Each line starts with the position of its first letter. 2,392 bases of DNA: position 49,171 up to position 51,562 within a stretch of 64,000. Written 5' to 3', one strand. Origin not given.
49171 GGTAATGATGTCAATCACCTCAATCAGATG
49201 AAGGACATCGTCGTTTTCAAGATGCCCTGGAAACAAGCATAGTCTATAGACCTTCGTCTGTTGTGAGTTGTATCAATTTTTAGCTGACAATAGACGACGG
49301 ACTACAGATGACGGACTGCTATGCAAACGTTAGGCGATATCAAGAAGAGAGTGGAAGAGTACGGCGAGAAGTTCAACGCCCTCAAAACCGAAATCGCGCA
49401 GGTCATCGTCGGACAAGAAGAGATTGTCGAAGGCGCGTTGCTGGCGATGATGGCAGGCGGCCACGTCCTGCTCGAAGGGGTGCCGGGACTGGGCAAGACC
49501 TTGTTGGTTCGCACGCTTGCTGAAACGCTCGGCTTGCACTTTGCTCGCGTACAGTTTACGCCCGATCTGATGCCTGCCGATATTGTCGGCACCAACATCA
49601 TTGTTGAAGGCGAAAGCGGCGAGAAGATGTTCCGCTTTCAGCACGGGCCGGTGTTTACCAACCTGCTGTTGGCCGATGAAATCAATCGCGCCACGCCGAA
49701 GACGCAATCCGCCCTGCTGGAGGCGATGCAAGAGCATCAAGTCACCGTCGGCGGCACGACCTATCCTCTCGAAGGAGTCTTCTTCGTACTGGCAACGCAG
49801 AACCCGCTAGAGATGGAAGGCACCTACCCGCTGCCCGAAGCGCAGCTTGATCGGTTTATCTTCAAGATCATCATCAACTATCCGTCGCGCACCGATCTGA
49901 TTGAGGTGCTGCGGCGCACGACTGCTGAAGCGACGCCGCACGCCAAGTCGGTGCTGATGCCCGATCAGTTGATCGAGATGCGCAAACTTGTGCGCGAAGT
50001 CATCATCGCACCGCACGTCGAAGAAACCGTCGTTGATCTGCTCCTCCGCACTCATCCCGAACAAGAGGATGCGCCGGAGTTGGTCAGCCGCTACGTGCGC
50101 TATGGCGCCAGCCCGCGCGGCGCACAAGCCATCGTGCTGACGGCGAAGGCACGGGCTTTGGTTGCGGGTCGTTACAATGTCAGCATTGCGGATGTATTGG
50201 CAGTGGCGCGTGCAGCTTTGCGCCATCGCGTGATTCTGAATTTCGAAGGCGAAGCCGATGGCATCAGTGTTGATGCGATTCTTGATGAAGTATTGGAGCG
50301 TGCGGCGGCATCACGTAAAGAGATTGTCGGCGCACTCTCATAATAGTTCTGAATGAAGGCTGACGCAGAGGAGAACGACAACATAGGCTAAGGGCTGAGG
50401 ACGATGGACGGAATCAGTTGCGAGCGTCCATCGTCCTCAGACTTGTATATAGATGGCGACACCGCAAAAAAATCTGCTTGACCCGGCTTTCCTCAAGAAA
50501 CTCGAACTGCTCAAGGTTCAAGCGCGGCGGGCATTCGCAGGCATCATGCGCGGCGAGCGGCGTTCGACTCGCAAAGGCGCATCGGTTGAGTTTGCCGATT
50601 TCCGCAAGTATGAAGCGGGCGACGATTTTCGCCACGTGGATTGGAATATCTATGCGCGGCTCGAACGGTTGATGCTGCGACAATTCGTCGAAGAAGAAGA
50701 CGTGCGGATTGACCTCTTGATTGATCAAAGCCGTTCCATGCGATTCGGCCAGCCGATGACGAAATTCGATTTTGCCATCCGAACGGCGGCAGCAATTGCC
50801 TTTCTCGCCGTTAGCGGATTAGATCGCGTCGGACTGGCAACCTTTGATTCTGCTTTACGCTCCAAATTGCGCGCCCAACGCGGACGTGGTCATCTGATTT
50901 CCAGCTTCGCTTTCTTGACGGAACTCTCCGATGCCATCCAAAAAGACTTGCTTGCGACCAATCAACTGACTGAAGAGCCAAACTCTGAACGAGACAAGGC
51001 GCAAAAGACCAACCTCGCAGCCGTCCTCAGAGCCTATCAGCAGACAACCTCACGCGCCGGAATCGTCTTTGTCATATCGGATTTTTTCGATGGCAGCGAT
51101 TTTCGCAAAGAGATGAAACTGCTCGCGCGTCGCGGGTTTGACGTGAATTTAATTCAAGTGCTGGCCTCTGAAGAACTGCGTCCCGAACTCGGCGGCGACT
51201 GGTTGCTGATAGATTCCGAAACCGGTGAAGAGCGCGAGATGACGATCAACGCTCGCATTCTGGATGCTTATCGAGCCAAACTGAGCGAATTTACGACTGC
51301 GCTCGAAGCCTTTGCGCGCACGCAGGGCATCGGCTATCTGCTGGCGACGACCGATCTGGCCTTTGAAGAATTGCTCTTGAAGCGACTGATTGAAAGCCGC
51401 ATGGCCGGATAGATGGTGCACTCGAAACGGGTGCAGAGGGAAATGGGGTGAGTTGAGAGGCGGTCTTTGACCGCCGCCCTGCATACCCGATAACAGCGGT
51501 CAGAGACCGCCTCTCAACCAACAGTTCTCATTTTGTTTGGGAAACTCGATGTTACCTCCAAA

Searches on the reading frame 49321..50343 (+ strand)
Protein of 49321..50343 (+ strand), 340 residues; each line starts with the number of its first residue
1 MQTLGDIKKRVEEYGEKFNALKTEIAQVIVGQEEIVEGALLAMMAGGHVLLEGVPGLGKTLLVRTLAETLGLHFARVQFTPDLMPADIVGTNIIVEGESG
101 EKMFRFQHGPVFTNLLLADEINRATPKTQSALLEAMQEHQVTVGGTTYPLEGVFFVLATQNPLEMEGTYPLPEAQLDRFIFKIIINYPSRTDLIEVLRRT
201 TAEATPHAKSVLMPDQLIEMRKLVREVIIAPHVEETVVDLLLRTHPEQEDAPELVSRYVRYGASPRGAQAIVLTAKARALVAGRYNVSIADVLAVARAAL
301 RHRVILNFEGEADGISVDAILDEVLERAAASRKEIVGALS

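Call 34: search_protein_families(library=pfam, proteins=[window:49321-50343:+], max_evalue=0.00001)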
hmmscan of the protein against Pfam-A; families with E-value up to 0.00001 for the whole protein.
window:49321-50343:+ (340 aa): 6 families
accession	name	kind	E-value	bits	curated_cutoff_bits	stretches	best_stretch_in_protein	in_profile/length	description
PF07726.17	AAA_3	-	2.5e-63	212.2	27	1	48-181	1-131/131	ATPase family associated with various cellular activities (AAA)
PF17863.7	AAA_lid_2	-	5.2e-17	61.8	22.7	1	254-323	4-73/74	AAA lid domain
PF20030.5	bpMoxR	-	6.6e-13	48.6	27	1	18-219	3-202/205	MoxR domain in the MoxR-vWA-beta-propeller ternary systems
PF07728.20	AAA_5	-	2.2e-11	44.3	22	1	48-179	1-139/139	AAA domain (dynein-related subfamily)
PF00004.35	AAA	-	5.9e-09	36.9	21.2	1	49-165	1-114/131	ATPase family associated with various cellular activities (AAA)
PF05496.18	RuvB_N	-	9.4e-07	29.2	27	0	36-141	23-113/159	Holliday junction DNA helicase RuvB P-loop domain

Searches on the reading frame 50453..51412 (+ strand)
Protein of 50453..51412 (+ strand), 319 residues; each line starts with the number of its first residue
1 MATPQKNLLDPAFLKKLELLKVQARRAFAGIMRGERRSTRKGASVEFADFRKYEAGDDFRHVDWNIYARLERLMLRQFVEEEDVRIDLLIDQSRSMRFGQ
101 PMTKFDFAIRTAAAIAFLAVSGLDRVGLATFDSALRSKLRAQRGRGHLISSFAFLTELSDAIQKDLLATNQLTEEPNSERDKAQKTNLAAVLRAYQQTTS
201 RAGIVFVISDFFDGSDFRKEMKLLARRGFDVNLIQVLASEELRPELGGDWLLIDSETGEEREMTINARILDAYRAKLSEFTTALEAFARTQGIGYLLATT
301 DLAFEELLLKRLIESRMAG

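Call 34: search_protein_families(library=pfam, proteins=[window:50453-51412:+], max_evalue=0.00001)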
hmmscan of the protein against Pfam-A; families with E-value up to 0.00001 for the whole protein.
window:50453-51412:+ (319 aa): 2 families
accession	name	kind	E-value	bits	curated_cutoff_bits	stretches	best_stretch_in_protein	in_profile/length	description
PF01882.25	DUF58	-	1.8e-37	129.1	23.4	1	49-276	1-209/216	Protein of unknown function DUF58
PF13519.12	VWA_2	-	5.4e-06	27.4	27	0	88-211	3-106/107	von Willebrand factor type A domain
